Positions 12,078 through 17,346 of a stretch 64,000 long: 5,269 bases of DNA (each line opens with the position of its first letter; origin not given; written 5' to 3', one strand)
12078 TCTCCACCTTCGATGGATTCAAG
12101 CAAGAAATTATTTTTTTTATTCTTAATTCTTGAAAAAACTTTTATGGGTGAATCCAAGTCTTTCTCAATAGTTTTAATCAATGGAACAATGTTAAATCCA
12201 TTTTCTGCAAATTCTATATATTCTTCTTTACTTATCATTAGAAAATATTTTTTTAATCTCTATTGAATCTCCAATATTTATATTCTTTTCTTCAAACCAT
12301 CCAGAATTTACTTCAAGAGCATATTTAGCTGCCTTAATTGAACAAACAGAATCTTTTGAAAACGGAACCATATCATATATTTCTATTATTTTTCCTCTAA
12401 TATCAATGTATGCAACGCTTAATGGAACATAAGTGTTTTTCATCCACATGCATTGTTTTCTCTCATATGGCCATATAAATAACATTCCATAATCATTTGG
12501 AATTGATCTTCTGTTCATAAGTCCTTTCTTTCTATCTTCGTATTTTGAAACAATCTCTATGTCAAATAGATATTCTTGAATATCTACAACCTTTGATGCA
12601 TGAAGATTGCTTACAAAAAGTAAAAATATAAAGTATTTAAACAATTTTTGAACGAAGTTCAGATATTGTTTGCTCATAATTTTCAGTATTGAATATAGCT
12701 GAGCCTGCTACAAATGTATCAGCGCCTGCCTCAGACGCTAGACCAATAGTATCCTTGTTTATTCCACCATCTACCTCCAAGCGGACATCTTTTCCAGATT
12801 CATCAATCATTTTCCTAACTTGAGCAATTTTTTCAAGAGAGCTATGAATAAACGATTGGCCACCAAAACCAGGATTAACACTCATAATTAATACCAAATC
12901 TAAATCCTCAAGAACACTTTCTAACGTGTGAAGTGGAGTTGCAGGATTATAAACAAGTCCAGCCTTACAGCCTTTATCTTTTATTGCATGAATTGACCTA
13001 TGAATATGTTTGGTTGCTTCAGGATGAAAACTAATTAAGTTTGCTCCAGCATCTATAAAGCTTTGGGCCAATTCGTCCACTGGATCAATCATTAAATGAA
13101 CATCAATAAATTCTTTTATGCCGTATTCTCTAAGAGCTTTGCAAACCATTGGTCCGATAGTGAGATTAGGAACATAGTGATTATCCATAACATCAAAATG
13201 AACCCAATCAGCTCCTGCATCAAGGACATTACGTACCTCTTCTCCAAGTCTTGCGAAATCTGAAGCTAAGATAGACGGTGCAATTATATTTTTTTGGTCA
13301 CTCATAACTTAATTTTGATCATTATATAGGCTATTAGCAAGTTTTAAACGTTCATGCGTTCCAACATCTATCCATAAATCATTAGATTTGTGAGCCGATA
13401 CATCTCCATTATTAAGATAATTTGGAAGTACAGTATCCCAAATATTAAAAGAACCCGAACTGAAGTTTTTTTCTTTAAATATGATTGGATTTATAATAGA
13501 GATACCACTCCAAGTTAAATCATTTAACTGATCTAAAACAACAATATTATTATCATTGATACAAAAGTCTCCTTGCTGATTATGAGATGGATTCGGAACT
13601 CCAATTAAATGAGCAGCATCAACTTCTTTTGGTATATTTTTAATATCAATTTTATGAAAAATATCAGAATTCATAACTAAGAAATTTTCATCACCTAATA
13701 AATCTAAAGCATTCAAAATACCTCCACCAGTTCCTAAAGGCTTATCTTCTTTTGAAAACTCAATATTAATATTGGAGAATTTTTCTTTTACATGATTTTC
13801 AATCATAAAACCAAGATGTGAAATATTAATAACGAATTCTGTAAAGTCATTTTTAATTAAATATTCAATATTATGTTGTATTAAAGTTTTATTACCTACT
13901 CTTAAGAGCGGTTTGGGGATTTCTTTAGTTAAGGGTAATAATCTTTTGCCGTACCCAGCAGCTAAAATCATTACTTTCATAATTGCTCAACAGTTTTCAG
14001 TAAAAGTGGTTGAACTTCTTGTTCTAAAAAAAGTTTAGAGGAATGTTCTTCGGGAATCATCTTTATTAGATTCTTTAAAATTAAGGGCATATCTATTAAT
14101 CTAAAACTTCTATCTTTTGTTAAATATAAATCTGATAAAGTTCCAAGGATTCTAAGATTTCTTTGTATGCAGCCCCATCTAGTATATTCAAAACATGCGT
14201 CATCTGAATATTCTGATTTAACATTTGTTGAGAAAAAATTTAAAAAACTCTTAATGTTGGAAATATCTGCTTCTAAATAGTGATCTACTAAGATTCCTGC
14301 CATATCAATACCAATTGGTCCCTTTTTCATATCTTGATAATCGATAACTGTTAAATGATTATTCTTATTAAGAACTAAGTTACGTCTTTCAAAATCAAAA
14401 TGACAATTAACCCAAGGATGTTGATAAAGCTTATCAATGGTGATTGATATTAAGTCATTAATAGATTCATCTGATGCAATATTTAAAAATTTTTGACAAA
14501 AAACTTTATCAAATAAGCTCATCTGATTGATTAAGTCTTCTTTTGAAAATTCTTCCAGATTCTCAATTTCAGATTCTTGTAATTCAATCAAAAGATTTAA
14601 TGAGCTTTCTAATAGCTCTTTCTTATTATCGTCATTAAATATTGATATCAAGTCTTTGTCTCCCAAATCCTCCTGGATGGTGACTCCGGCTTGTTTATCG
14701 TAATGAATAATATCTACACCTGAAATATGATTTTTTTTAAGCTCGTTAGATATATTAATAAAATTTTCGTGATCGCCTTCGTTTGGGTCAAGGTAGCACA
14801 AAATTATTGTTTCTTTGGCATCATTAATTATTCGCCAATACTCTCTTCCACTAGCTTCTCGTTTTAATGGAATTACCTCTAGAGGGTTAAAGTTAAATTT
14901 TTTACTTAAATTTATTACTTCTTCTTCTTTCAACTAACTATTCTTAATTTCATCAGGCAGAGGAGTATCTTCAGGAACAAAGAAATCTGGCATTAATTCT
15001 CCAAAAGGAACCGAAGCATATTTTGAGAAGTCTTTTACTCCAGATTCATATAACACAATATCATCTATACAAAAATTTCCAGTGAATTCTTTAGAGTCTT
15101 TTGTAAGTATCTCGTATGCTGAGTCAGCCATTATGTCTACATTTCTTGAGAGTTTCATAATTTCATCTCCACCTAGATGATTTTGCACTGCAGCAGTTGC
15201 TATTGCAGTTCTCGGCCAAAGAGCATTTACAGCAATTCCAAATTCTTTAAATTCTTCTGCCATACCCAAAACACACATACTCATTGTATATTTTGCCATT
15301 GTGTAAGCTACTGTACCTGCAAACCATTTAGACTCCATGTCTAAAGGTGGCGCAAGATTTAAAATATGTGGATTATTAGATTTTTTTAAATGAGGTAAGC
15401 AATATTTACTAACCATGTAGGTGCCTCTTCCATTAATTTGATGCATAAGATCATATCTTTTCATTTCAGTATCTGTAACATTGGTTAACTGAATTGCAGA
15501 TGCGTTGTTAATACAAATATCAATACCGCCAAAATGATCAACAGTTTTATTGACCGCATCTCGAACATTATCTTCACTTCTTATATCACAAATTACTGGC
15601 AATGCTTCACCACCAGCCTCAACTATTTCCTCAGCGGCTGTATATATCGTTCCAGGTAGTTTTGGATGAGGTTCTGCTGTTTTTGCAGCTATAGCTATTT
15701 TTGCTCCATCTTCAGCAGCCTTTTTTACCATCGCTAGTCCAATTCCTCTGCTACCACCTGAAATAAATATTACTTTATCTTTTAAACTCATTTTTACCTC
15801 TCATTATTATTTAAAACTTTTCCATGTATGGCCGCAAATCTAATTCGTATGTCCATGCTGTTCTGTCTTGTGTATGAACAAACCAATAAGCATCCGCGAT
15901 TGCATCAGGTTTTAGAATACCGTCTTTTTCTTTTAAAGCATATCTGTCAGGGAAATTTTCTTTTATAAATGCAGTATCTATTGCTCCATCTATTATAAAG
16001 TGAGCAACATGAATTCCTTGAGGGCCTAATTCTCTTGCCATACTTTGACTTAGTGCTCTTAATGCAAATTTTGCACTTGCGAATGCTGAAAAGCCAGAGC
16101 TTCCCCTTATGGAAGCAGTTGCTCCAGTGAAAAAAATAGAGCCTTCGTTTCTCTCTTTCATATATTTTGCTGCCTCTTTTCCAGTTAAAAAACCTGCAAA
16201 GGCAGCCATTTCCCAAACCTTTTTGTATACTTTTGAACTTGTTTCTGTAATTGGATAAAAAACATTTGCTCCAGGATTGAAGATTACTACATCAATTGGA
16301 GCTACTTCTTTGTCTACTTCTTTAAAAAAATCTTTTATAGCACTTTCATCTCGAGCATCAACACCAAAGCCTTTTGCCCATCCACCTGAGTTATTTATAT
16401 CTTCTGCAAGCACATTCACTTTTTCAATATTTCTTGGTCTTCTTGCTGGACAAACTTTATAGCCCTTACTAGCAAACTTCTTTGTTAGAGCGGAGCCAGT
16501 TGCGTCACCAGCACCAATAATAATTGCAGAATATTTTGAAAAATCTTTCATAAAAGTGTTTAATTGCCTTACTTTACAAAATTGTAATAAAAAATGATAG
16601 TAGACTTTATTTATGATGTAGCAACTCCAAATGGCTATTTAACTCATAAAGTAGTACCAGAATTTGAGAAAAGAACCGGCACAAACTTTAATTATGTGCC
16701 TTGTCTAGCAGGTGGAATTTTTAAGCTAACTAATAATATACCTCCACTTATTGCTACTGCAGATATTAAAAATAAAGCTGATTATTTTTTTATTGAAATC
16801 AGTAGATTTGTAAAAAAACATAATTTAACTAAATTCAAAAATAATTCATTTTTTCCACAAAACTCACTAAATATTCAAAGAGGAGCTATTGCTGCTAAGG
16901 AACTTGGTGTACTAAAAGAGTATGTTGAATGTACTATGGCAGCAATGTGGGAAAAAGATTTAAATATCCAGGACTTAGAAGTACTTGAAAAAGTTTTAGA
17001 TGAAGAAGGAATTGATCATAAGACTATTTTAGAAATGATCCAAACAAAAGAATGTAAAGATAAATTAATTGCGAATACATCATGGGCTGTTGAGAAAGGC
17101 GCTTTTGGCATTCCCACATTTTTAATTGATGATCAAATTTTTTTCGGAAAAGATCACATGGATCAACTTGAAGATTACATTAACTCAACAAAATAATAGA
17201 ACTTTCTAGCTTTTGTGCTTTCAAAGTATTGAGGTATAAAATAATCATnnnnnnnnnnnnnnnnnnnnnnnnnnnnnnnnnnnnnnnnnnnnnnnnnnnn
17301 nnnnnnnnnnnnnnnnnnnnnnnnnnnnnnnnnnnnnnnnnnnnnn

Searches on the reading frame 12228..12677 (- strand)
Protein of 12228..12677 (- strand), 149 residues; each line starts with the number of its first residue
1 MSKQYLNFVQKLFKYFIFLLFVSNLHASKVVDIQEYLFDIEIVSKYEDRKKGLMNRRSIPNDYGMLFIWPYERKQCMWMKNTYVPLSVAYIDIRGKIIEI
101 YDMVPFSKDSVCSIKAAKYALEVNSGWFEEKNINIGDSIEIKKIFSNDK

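Call 73: search_protein_families(library=pfam, max_evalue=0.00001, proteins=[window:12228-12677:-])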
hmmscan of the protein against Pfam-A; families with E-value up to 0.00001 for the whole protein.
window:12228-12677:- (149 aa): 1 family
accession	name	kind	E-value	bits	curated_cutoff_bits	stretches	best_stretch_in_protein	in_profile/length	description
PF02643.20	DUF192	-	1.5e-30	105.6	27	1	38-141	1-96/96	Uncharacterized ACR, COG1430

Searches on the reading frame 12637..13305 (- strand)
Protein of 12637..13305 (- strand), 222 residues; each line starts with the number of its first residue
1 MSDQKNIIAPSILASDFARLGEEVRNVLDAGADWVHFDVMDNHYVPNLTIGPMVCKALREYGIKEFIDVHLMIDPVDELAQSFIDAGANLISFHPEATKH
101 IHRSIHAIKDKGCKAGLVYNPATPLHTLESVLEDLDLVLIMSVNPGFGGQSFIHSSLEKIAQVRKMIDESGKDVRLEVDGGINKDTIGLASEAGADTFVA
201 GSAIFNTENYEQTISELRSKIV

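Call 73: search_protein_families(library=pfam, max_evalue=0.00001, proteins=[window:12637-13305:-])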
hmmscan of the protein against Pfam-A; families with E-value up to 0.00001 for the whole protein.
window:12637-13305:- (222 aa): 1 family
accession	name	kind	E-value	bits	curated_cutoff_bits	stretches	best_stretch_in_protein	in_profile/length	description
PF00834.25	Ribul_P_3_epim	-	2.7e-86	288.5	21.1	1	8-205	2-198/198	Ribulose-phosphate 3 epimerase family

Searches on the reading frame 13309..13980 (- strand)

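Call 73: search_protein_families(library=pfam, max_evalue=0.00001, proteins=[window:13309-13980:-])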
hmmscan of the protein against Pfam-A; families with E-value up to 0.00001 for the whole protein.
window:13309-13980:- (223 aa): 2 families
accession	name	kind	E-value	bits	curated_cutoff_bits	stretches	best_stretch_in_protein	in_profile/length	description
PF00483.29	NTP_transferase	-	1.3e-26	94.1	21.2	1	2-121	1-125/245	Nucleotidyl transferase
PF12804.13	NTP_transf_3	-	6.1e-09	36.7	27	1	4-107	2-96/160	MobA-like NTP transferase domain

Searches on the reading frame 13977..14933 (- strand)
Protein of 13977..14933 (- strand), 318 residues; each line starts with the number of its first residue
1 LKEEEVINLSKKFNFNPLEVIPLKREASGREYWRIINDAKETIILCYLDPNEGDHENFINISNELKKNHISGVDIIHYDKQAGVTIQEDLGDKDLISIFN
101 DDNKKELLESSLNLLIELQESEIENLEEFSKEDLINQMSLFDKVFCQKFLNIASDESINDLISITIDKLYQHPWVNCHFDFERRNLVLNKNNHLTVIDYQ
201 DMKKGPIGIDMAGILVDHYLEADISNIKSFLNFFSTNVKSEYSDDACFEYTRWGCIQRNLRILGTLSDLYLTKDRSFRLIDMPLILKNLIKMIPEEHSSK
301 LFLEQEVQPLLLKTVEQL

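Call 73: search_protein_families(library=pfam, max_evalue=0.00001, proteins=[window:13977-14933:-])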
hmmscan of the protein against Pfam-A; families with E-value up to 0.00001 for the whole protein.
window:13977-14933:- (318 aa): 1 family
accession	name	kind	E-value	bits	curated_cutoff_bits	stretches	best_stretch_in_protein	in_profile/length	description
PF01636.29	APH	-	1.5e-07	31.9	23.2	1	21-219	3-214/239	Phosphotransferase enzyme family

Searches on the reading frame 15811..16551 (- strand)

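Call 73: search_protein_families(library=pfam, max_evalue=0.00001, proteins=[window:15811-16551:-])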
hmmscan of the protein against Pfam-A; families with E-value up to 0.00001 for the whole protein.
window:15811-16551:- (246 aa): 3 families
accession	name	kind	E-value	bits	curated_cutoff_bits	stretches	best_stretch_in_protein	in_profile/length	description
PF00106.31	adh_short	-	2.4e-31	109.2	26.6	1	9-201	3-192/195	short chain dehydrogenase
PF13561.12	adh_short_C2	-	5.6e-23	82.2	27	1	19-203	9-190/236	Enoyl-(Acyl carrier protein) reductase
PF23441.1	SDR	-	2.9e-07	30.6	27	1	57-204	65-207/258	SDR-like rossmann domain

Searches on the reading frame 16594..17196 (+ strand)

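Call 73: search_protein_families(library=pfam, max_evalue=0.00001, proteins=[window:16594-17196:+])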
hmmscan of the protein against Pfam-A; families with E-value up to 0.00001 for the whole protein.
window:16594-17196:+ (200 aa): 1 family
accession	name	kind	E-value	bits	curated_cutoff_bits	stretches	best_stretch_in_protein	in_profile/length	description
PF01323.26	DSBA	-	1.7e-25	90.4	25.6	1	3-196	2-190/191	DSBA-like thioredoxin domain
